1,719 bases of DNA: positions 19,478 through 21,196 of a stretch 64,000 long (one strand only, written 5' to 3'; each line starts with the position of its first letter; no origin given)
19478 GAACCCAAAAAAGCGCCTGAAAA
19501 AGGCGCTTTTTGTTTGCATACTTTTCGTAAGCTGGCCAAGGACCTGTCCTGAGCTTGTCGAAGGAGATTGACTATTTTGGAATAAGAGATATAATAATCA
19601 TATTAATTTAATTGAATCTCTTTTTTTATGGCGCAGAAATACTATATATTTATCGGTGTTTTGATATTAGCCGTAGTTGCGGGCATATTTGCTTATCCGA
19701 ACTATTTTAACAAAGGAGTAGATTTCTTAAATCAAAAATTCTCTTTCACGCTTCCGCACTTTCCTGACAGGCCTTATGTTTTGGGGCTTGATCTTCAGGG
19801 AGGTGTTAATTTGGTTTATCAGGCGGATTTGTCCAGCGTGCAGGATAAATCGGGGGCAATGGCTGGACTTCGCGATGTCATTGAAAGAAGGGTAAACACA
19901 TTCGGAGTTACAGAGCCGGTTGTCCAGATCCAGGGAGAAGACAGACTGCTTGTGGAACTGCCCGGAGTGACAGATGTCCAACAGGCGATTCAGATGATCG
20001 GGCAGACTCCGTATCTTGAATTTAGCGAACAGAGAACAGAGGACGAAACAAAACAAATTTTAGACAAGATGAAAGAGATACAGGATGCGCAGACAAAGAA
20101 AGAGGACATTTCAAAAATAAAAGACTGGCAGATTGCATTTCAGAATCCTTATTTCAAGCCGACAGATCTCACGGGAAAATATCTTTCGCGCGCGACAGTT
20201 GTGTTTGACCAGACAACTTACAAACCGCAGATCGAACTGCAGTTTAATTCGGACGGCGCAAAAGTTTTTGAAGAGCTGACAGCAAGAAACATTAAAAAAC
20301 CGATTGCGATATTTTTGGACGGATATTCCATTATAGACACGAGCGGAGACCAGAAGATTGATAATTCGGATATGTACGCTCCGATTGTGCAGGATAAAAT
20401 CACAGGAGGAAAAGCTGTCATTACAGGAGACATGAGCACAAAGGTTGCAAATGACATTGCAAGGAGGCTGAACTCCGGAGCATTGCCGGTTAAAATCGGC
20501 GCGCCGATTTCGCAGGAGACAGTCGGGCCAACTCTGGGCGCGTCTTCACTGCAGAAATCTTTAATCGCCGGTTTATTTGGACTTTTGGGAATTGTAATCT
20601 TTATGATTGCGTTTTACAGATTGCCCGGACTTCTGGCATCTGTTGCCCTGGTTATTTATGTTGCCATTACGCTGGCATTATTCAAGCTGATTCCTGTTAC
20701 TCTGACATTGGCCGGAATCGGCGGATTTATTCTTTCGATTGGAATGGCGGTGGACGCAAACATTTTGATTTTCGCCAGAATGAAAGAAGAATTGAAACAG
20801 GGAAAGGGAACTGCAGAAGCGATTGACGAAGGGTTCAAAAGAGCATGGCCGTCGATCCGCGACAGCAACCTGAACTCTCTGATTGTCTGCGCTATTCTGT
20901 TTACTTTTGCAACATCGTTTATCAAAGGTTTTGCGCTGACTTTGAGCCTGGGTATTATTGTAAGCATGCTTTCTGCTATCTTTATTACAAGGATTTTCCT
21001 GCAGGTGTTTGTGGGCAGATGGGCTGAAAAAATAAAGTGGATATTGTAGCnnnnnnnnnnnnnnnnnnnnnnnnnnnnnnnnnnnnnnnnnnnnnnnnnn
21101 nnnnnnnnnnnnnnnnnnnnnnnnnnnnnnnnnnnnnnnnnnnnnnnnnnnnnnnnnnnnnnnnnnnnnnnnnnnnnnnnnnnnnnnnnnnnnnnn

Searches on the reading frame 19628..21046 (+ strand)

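Call 99: search_protein_families(library=pfam, proteins=[window:19628-21046:+], max_evalue=0.00001)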
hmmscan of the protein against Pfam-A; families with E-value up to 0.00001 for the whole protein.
window:19628-21046:+ (473 aa): 4 families
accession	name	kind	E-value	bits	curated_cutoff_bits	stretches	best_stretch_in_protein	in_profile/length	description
PF22599.2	SecDF_P1_head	-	2.4e-24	85.9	27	1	179-288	19-114/114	SecDF, P1 head subdomain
PF21760.3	SecD_1st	-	4.6e-22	77.7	27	1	81-135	4-58/60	Protein translocase subunit SecDF, P1 domain, N-terminal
PF02355.23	SecD_SecF_C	-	1.5e-17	64.1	20.5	1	294-458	16-183/189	Protein export membrane protein SecD/SecF, C-terminal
PF03176.21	MMPL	-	4.8e-10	39.3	20.5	1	267-466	103-306/333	MMPL family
